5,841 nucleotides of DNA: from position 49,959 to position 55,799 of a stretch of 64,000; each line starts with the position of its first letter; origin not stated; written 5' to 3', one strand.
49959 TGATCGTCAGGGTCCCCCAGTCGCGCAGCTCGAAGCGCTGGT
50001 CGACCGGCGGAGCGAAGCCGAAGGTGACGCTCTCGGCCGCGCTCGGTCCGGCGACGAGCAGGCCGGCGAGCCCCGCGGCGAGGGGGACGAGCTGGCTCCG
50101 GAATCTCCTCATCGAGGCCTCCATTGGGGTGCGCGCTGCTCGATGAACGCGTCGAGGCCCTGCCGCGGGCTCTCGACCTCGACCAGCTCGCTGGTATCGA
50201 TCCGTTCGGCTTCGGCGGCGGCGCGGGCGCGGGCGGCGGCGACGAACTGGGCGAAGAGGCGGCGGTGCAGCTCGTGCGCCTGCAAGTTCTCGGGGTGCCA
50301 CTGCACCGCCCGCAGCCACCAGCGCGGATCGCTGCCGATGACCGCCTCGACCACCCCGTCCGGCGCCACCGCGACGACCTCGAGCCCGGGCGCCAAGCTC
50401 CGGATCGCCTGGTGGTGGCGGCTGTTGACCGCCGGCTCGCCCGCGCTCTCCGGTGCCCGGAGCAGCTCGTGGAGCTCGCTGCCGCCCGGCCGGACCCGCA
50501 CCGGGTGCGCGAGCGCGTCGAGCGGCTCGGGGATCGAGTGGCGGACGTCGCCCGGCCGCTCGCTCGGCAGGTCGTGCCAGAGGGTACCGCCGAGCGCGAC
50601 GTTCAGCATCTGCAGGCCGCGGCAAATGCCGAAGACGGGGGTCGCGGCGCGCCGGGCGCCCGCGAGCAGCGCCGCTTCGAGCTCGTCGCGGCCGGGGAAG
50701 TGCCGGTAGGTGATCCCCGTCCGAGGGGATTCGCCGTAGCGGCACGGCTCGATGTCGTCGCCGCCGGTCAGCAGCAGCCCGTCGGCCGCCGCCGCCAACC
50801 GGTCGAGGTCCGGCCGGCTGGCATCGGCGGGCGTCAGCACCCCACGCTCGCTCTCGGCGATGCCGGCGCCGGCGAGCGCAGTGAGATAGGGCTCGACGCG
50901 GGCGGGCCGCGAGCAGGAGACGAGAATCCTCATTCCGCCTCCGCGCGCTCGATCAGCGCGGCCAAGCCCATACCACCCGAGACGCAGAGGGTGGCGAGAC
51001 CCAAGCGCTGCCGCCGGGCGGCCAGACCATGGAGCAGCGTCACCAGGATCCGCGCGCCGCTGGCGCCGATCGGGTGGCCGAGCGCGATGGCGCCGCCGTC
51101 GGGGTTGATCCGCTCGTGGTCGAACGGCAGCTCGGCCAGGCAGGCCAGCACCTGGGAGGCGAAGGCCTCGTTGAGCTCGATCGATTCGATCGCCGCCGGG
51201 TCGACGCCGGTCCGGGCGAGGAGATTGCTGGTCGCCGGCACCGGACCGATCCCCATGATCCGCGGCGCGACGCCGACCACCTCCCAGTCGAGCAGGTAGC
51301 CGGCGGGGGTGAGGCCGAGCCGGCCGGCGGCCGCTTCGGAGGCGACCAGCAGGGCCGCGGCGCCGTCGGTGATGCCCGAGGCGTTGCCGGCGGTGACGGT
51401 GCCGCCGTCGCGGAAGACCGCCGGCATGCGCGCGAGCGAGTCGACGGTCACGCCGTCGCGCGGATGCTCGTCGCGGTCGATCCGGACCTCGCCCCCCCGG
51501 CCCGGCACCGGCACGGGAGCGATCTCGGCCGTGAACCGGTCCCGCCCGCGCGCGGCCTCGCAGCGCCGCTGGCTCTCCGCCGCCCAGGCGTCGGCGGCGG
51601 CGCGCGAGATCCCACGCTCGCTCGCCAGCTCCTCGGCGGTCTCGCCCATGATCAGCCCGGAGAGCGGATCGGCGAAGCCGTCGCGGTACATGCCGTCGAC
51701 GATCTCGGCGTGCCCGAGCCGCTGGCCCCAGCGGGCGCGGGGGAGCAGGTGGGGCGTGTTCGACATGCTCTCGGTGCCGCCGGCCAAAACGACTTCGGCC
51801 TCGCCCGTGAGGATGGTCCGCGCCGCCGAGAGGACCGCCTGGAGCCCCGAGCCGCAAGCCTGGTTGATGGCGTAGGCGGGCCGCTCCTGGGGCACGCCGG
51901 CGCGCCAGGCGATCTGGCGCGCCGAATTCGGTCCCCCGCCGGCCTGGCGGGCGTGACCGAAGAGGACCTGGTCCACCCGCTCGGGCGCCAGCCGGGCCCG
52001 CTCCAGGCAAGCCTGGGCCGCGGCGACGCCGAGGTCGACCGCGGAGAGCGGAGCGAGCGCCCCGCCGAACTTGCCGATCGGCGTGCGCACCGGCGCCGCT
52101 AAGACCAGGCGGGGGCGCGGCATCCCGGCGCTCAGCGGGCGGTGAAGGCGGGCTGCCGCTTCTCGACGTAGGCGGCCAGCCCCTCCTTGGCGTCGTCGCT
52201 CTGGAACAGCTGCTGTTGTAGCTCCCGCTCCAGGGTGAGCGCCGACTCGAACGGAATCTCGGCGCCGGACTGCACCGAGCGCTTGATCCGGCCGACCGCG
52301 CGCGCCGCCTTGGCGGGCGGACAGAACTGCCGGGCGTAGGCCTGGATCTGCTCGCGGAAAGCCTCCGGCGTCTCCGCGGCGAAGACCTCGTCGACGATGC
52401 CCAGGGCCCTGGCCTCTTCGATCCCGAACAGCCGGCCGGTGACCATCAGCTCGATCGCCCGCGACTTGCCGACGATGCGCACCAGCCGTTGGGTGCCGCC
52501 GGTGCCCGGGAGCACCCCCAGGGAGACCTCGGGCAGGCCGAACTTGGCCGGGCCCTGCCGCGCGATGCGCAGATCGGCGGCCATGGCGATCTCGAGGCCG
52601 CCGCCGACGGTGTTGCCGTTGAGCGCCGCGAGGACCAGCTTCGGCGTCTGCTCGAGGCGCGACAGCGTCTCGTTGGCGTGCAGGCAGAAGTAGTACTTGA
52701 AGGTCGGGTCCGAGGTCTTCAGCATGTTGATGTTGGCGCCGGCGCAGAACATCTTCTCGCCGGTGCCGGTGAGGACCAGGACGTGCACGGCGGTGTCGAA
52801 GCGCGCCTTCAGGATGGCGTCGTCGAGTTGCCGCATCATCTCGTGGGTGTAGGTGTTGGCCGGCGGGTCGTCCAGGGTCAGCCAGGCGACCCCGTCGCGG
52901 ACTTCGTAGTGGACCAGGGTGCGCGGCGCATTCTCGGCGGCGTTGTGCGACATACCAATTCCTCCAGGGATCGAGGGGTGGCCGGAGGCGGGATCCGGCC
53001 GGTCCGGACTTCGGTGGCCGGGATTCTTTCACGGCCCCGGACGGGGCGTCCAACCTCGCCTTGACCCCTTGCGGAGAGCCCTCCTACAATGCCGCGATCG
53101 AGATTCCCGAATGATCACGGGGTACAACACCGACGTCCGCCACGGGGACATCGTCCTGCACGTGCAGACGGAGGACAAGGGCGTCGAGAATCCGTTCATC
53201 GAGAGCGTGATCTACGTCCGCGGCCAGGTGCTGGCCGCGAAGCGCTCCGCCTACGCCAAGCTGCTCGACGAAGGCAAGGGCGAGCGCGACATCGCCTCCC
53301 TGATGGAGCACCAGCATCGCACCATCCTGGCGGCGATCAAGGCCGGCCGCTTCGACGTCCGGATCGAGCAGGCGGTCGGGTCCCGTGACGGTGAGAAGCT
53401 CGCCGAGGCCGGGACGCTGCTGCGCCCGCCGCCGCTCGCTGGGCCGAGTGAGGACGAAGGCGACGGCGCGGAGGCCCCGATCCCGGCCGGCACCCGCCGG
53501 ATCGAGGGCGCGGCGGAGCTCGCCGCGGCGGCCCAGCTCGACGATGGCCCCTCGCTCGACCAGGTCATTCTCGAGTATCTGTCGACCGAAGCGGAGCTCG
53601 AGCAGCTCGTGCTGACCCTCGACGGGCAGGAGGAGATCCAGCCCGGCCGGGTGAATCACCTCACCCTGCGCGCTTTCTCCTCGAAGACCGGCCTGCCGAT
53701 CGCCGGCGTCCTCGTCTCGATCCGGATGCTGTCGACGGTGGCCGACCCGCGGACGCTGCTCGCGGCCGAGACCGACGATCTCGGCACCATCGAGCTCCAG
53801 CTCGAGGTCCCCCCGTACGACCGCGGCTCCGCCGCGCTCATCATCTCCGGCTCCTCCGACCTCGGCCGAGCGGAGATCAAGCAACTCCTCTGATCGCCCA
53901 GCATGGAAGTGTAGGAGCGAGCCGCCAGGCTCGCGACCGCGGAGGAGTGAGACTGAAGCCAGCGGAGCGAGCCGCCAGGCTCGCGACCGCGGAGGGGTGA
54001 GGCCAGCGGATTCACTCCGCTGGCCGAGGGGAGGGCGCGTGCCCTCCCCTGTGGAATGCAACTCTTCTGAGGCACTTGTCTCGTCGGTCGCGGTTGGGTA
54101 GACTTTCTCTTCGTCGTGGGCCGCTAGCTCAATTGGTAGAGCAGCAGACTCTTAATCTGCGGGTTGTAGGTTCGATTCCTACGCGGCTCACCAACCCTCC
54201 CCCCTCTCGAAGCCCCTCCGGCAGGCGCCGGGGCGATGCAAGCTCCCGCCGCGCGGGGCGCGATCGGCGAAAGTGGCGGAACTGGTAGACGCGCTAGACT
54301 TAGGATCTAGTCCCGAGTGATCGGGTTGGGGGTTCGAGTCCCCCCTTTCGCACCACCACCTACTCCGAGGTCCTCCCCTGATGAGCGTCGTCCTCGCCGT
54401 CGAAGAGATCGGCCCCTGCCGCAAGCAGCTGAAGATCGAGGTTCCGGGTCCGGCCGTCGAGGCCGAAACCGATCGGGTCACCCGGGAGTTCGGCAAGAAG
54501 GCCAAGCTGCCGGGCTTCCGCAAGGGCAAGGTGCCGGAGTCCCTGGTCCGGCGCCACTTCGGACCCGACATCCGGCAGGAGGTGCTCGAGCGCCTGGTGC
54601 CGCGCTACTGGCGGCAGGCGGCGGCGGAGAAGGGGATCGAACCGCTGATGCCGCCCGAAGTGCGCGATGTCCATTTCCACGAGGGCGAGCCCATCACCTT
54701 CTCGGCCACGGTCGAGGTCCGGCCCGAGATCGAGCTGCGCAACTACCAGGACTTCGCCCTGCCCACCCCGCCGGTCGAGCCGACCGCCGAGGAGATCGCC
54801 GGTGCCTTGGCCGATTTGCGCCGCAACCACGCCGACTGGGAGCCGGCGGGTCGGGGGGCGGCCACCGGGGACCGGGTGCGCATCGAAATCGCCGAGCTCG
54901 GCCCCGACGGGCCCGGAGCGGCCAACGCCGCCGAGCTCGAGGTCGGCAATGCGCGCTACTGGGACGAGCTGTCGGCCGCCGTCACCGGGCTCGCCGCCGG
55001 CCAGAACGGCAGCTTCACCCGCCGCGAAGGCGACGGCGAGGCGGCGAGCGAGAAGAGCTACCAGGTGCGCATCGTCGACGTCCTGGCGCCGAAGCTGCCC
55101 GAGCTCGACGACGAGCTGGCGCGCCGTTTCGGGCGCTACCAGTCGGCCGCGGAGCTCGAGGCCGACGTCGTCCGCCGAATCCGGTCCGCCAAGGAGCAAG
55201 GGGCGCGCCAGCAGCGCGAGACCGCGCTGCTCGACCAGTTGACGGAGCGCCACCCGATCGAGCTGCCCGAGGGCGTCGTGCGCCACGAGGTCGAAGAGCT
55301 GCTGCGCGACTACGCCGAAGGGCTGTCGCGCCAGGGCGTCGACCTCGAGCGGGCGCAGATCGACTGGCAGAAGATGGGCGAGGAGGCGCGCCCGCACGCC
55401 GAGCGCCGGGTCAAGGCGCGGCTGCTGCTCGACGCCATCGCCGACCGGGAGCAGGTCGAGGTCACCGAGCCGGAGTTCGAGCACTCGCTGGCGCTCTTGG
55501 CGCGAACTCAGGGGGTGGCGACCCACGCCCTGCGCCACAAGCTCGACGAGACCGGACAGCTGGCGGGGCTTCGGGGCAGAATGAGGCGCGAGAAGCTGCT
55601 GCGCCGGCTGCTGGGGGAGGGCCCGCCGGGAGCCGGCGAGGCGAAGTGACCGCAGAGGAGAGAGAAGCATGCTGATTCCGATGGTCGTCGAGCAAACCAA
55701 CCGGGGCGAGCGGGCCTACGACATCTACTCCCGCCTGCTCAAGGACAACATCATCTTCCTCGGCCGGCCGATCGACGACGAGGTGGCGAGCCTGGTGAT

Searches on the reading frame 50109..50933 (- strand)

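Call 60: search_protein_families(library=pfam, proteins=[window:50109-50933:-], max_evalue=0.00001)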
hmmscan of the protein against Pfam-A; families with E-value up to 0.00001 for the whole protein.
window:50109-50933:- (274 aa): 2 families
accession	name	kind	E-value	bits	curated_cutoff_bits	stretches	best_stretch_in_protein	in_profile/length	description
PF07722.19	Peptidase_C26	-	5.2e-49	167.4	20.5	1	31-215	40-219/219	Peptidase C26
PF00117.34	GATase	-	8.5e-11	42.3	22.8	1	88-231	63-188/190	Glutamine amidotransferase class-I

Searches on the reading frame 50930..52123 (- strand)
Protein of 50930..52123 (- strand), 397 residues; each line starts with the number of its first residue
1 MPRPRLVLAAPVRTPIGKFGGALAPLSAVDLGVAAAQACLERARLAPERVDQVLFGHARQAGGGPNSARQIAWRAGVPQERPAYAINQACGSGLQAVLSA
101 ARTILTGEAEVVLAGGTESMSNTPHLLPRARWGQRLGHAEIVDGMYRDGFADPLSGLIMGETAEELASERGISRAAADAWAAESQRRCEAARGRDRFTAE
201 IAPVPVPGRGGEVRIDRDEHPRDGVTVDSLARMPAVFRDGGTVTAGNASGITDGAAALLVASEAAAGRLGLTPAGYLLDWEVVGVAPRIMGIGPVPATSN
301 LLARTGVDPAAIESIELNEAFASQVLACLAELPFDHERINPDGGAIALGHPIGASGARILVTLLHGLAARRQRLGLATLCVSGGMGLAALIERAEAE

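Call 60: search_protein_families(library=pfam, proteins=[window:50930-52123:-], max_evalue=0.00001)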
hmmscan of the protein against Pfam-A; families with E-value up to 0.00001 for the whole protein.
window:50930-52123:- (397 aa): 3 families
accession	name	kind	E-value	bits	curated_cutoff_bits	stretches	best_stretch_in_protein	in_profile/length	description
PF00108.29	Thiolase_N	-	2.9e-81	273.1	26.4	1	7-263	2-259/260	Thiolase, N-terminal domain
PF02803.24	Thiolase_C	-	4.3e-42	143.1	27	1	272-393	2-123/123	Thiolase, C-terminal domain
PF00109.32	ketoacyl-synt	-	1.4e-06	28.5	20.8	1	82-123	166-207/252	Beta-ketoacyl synthase, N-terminal domain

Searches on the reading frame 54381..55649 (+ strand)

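Call 60: search_protein_families(library=pfam, proteins=[window:54381-55649:+], max_evalue=0.00001)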
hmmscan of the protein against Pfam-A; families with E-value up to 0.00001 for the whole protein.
window:54381-55649:+ (422 aa): 2 families
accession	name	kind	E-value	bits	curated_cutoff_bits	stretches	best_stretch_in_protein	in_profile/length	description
PF05697.18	Trigger_N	-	7.7e-37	127.2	22.2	1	6-144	4-142/144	Bacterial trigger factor protein (TF)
PF05698.19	Trigger_C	-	2.8e-31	109.2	22.7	1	257-411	3-161/162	Bacterial trigger factor protein (TF) C-terminus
